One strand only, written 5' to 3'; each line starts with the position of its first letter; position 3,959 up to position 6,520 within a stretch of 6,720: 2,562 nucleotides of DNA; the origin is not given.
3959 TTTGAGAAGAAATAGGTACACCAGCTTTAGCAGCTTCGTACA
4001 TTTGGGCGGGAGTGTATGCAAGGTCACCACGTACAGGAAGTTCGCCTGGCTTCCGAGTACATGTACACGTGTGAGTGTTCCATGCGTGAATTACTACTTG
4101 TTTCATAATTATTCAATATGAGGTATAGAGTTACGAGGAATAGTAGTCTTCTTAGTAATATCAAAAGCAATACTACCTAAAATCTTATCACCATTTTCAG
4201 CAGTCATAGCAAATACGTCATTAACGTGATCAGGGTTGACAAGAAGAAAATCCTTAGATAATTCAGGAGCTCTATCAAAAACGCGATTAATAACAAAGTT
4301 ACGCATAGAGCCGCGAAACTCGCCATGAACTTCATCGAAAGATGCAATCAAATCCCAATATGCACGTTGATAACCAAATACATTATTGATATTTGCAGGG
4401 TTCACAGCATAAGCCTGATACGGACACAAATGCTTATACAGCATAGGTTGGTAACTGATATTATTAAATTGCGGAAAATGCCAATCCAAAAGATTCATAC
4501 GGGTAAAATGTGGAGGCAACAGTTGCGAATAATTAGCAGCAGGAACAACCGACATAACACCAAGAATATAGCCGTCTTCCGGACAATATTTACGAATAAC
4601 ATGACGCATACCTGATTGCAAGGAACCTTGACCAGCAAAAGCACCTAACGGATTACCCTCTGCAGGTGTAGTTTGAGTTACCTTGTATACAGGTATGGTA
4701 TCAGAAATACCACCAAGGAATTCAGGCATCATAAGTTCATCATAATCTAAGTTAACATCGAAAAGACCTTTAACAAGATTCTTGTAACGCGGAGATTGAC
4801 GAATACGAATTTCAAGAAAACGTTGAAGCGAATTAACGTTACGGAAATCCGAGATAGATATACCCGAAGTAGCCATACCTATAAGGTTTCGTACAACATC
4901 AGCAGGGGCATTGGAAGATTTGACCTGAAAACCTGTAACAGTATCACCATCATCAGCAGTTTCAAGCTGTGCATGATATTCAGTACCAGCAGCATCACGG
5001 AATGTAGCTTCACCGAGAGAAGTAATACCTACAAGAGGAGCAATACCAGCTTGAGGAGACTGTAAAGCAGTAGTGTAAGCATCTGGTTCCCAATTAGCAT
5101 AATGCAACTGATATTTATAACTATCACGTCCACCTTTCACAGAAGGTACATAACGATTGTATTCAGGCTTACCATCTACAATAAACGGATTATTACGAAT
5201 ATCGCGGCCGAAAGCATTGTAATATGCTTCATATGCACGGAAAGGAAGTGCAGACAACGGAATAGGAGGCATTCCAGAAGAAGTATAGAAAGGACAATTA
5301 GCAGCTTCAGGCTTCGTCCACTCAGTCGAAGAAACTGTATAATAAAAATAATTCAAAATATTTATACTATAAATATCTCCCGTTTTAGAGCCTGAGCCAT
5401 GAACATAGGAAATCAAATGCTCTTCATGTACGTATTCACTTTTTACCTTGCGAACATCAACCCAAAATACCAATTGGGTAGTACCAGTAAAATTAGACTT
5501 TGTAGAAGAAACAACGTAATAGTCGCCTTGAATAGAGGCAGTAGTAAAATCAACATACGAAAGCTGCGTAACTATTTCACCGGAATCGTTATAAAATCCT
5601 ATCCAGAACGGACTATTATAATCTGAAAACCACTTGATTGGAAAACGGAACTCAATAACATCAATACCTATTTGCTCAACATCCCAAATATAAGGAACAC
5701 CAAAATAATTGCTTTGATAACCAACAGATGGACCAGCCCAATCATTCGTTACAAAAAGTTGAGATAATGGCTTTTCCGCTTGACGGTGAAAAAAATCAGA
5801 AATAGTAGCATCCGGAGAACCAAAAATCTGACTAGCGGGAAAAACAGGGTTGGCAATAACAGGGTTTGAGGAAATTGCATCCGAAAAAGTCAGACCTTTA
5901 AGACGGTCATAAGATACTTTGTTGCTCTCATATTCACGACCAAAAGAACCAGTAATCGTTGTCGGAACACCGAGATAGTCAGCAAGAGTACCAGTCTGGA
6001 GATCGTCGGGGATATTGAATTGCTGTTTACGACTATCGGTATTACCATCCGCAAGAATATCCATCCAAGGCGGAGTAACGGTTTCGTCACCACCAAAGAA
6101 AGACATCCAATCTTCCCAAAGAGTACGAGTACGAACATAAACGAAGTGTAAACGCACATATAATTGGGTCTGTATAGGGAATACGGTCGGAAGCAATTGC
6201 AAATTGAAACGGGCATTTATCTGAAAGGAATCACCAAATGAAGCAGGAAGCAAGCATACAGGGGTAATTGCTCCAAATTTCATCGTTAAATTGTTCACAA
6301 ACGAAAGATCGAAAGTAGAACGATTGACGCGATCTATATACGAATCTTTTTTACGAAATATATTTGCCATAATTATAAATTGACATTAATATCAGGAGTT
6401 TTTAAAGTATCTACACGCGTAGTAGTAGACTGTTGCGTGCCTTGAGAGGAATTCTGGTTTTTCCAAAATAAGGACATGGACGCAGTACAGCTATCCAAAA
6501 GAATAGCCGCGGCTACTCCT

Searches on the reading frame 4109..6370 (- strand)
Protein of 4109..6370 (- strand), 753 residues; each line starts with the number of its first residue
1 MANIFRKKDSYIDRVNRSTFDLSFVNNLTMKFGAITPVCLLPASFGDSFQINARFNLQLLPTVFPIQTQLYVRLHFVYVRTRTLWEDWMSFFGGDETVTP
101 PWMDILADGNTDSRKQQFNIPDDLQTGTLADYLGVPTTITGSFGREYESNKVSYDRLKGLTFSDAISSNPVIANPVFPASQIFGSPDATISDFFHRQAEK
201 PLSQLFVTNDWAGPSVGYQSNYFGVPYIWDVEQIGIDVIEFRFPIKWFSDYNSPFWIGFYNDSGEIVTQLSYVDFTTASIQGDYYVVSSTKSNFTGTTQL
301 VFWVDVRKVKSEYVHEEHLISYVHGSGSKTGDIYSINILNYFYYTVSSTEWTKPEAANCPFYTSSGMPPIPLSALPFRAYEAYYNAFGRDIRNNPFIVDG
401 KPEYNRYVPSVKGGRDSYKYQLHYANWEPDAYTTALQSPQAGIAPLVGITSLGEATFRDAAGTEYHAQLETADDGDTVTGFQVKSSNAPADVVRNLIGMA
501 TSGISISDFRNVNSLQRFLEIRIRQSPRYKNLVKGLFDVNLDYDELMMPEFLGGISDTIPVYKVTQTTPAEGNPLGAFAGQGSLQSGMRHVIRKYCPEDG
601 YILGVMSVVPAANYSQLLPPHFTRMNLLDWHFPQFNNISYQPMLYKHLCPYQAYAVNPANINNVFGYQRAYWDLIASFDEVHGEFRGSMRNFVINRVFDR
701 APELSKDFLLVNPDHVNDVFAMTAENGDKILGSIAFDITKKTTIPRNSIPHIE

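Call 6: search_protein_families(library=pfam, proteins=[window:4109-6370:-], max_evalue=0.01)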
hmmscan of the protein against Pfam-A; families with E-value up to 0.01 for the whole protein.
window:4109-6370:- (753 aa): 1 family
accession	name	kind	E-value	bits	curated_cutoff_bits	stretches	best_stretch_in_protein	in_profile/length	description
PF02305.22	Phage_F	-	8.5e-47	160.5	25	2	372-750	129-499/501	Capsid protein (F protein)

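Call 86: search_dna_similar(query=window:4109-6370:-, collection=phages, mode=protein, max_rows=30, max_evalue=1e-30)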
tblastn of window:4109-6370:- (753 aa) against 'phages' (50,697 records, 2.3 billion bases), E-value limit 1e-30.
Records with a match: 251; places in all: 252; records where one place covers at least 80% of the query: 14.
Best place of each record, by identity: 60-80% 3; <60% 248.
By first word of the organism name: bajarodmic 111; Microviridae 30; Dulem 29; Microvirus 19; Dipodfec 16; Sigmofec 10; Peromfec 7; Capybara 7; Rattus 6; Parabacteroides 5; and 7 more.
By host as written in the record: - 94; Peromyscus fraterculus 55; Dipodomys merriami 15; Varecia variegata 12; porcine 10; Marmota flaviventris 9; Hydrochoerus hydrochaeris 7; Rattus norvegicus 6; and 18 more.
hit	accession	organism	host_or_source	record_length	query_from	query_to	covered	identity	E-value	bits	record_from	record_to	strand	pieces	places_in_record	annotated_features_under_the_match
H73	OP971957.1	Microviridae sp.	Human feces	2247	1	753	100%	72.4%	0e+0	1085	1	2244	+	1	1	VP1: major capsid protein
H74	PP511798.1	Dulem virus 258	Propithecus coquereli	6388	1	753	82%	75.7%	0e+0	986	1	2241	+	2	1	major capsid protein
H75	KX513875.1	Human gut microviridae SH-CHD12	Homo sapiens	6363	1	753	74%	75.4%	0e+0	889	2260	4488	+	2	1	putative VP1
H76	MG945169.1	Microviridae sp.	pig feces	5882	1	753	100%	38.6%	9e-151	488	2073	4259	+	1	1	similar to VP1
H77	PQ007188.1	bajarodmic virus 14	Peromyscus fraterculus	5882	23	753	97%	39.6%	3e-146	476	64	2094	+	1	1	major capsid protein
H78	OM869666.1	Peromfec virus RodF7_9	Peromyscus boylii; specimen_voucher: ...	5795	4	753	100%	38.5%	2e-151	489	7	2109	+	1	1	major capsid protein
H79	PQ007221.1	bajarodmic virus 14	Peromyscus fraterculus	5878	23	753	97%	39.5%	5e-146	475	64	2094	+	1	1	major capsid protein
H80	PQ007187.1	bajarodmic virus 935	Peromyscus fraterculus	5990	1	753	100%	38.3%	3e-142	465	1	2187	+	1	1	major capsid protein | hypothetical protein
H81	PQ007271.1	bajarodmic virus 10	Peromyscus fraterculus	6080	4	753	100%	37.5%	5e-136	448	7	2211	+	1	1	major capsid protein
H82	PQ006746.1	bajarodmic virus 10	Peromyscus fraterculus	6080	4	753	100%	37.3%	1e-135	447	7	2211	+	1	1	major capsid protein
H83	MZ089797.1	Microvirus mar51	Marmota flaviventris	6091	1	753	100%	36.0%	4e-136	448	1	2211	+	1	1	major capsid protein | hypothetical protein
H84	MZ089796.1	Microvirus mar50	Marmota flaviventris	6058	27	753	97%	36.5%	1e-128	427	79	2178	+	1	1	major capsid protein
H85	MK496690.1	Capybara microvirus Cap1_SP_66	Hydrochoerus hydrochaeris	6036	3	741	98%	33.6%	7e-107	364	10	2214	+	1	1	major capsid protein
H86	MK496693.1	Capybara microvirus Cap1_SP_77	Hydrochoerus hydrochaeris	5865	57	750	92%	30.9%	3e-87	307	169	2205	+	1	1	major capsid protein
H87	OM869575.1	Sigmofec virus UA08Rod_4138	Sigmodon arizonae feces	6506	31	753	96%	29.2%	1e-83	296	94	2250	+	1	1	major capsid protein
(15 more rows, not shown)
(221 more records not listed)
